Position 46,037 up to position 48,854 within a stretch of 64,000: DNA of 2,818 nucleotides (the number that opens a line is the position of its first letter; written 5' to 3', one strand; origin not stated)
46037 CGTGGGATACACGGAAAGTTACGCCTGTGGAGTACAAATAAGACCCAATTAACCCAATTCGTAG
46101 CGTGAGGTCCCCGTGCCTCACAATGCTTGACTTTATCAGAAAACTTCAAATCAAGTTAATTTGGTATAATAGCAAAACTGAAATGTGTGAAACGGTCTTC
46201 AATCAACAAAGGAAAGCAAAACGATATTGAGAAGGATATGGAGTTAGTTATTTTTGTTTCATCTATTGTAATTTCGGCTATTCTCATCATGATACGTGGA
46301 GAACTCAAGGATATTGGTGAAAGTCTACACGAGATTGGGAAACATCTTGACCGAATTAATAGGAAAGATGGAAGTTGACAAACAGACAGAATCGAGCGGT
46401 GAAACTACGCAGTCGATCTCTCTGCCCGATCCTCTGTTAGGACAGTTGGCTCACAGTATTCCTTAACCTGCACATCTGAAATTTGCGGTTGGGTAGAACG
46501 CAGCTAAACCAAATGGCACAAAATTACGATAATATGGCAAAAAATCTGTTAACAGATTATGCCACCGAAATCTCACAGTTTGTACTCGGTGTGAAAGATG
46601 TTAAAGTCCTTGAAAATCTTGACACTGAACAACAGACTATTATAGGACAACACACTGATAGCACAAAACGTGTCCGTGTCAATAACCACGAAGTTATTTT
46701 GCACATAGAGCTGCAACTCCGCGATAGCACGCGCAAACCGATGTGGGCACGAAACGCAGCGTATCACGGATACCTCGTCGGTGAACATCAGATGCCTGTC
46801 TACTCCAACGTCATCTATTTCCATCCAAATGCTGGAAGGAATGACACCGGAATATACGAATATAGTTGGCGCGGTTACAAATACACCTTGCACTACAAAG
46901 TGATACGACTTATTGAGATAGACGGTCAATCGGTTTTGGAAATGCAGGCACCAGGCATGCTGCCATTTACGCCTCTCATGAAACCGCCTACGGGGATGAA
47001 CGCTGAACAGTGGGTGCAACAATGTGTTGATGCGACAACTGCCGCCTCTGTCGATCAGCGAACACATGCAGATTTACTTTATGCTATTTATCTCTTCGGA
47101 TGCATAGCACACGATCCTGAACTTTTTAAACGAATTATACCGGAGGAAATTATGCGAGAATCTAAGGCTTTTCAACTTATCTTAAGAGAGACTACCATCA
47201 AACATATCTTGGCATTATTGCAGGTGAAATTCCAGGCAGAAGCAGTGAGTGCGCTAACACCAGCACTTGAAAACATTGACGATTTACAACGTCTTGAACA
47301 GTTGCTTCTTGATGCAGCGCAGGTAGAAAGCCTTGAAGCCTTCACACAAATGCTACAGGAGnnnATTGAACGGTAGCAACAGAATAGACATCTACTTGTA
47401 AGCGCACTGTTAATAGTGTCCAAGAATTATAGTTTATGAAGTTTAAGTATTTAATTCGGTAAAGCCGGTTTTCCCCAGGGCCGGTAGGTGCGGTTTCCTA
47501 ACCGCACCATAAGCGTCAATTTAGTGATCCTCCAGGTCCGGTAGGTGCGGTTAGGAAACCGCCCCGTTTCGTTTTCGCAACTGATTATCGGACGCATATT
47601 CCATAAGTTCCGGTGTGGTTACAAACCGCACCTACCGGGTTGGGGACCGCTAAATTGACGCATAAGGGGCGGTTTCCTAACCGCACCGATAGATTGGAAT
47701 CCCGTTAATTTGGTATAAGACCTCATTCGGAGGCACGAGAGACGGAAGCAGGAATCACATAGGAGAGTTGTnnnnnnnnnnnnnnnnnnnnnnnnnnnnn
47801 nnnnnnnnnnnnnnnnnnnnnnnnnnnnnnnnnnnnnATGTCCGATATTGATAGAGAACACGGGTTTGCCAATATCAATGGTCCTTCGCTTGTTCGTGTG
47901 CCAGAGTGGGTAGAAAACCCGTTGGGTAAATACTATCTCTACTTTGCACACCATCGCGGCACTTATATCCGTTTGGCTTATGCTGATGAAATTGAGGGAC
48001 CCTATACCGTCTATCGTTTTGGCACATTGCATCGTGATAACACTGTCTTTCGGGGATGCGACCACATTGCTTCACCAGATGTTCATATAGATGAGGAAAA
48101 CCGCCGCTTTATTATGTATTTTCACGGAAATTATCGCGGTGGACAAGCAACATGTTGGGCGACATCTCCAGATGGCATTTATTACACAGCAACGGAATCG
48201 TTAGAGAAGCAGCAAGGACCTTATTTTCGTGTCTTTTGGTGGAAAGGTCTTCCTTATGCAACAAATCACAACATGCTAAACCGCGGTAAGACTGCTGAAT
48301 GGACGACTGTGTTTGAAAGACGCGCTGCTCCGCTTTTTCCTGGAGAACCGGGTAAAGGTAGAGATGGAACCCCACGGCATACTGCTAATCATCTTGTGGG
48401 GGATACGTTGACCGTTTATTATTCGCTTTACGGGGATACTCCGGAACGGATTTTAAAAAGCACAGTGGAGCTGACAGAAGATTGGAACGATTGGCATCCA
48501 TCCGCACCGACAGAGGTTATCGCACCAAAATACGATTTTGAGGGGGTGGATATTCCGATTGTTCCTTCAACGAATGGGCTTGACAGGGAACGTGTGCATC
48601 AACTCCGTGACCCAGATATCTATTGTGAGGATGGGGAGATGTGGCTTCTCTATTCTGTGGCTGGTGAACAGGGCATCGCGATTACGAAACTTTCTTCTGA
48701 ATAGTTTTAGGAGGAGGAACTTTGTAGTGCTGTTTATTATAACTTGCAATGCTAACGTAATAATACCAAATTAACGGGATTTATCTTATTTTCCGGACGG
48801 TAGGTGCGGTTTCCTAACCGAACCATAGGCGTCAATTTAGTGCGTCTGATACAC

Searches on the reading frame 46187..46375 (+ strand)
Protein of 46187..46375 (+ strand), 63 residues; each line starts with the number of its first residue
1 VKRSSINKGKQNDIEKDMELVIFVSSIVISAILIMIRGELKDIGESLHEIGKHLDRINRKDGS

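Call 26: search_protein_families(library=pfam, proteins=[window:46187-46375:+], max_evalue=0.01)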
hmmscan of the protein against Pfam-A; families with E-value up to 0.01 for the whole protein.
window:46187-46375:+ (63 aa): 0 families

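Call 50: search_protein_families(library=ncbifam, proteins=[window:46187-46375:+], max_evalue=1)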
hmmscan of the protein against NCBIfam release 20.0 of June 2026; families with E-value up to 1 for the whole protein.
window:46187-46375:+ (63 aa): 0 families

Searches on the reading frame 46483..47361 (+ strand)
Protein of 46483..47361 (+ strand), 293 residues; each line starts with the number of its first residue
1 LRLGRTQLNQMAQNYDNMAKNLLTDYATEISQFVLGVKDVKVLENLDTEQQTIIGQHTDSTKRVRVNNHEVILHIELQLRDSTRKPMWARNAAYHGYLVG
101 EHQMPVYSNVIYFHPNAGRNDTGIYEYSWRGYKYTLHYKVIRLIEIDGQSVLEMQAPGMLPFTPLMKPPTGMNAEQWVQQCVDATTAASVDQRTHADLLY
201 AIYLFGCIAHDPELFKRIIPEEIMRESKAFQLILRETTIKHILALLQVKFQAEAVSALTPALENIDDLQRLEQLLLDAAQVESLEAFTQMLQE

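Call 26: search_protein_families(library=pfam, proteins=[window:46483-47361:+], max_evalue=0.01)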
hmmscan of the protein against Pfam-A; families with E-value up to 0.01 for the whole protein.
window:46483-47361:+ (293 aa): 0 families

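Call 50: search_protein_families(library=ncbifam, proteins=[window:46483-47361:+], max_evalue=1)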
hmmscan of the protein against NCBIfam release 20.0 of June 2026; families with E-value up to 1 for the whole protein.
window:46483-47361:+ (293 aa): 0 families

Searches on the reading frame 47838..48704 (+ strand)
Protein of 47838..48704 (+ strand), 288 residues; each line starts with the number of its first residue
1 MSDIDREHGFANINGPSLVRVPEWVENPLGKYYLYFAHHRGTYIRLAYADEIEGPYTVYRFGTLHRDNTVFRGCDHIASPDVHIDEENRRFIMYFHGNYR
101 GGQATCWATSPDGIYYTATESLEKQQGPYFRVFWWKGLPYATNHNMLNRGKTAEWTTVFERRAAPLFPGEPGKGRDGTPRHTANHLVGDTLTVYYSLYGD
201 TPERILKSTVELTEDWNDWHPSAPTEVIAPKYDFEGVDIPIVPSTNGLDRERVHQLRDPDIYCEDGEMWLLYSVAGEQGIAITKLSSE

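Call 9: find_encoding_contigs(protein=window:47838-48704:+, flank=6000, max_places=10)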
Protein window:47838-48704:+ (288 aa): no gene with exactly this product is on record in the collection.

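Call 26: search_protein_families(library=pfam, proteins=[window:47838-48701:+], max_evalue=0.01)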
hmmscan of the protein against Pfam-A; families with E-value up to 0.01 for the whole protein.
window:47838-48701:+ (288 aa): 0 families

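Call 50: search_protein_families(library=ncbifam, proteins=[window:47838-48701:+], max_evalue=1)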
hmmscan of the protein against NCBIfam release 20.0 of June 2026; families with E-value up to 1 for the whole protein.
window:47838-48701:+ (288 aa): 1 family
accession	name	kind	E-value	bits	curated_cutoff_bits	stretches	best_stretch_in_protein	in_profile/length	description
NF053746.1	NdoAlphArabAbnB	equivalog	0.021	13.7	750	1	30-102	85-167/446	arabinan endo-1,5-alpha-L-arabinosidase AbnB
